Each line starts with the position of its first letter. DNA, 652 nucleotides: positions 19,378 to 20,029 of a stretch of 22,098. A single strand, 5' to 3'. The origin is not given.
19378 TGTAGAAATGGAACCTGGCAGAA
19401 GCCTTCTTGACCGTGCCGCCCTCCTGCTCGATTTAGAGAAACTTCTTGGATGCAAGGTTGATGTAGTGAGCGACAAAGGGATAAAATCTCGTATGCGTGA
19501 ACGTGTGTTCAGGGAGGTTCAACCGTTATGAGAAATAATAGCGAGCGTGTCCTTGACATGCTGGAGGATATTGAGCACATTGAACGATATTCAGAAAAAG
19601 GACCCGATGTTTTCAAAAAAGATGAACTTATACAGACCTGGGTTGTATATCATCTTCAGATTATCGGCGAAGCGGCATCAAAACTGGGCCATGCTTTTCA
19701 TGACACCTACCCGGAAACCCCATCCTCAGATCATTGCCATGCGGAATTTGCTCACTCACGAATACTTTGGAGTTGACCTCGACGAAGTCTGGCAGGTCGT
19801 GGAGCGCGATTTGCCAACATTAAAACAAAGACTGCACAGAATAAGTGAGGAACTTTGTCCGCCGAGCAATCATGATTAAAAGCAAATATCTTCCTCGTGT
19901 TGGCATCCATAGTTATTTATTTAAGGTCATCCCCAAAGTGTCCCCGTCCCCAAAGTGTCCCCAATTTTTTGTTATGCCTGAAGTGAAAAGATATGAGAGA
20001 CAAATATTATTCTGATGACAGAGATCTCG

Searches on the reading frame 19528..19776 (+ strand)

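Call 38: search_protein_families(library=pfam, proteins=[window:19528-19776:+], max_evalue=0.01)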
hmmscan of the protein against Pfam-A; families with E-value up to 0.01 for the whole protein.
window:19528-19776:+ (82 aa): 1 family
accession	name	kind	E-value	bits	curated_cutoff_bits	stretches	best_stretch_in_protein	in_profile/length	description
PF01934.22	HepT-like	-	1.1e-07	32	23.5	1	11-56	1-47/120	Ribonuclease HepT-like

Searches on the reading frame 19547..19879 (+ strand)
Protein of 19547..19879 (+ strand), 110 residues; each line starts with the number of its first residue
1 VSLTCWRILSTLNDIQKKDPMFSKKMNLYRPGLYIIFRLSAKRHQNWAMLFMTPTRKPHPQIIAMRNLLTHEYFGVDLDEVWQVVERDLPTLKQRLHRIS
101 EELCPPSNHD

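Call 38: search_protein_families(library=pfam, proteins=[window:19547-19879:+], max_evalue=0.01)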
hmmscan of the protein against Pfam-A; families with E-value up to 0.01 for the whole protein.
window:19547-19879:+ (110 aa): 2 families
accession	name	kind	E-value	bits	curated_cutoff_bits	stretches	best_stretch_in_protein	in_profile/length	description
PF01934.22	HepT-like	-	2.7e-12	46.9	23.5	1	56-99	77-120/120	Ribonuclease HepT-like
PF02762.20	Cbl_N3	-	0.0032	17.7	25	1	28-67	22-60/86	CBL proto-oncogene N-terminus, SH2-like domain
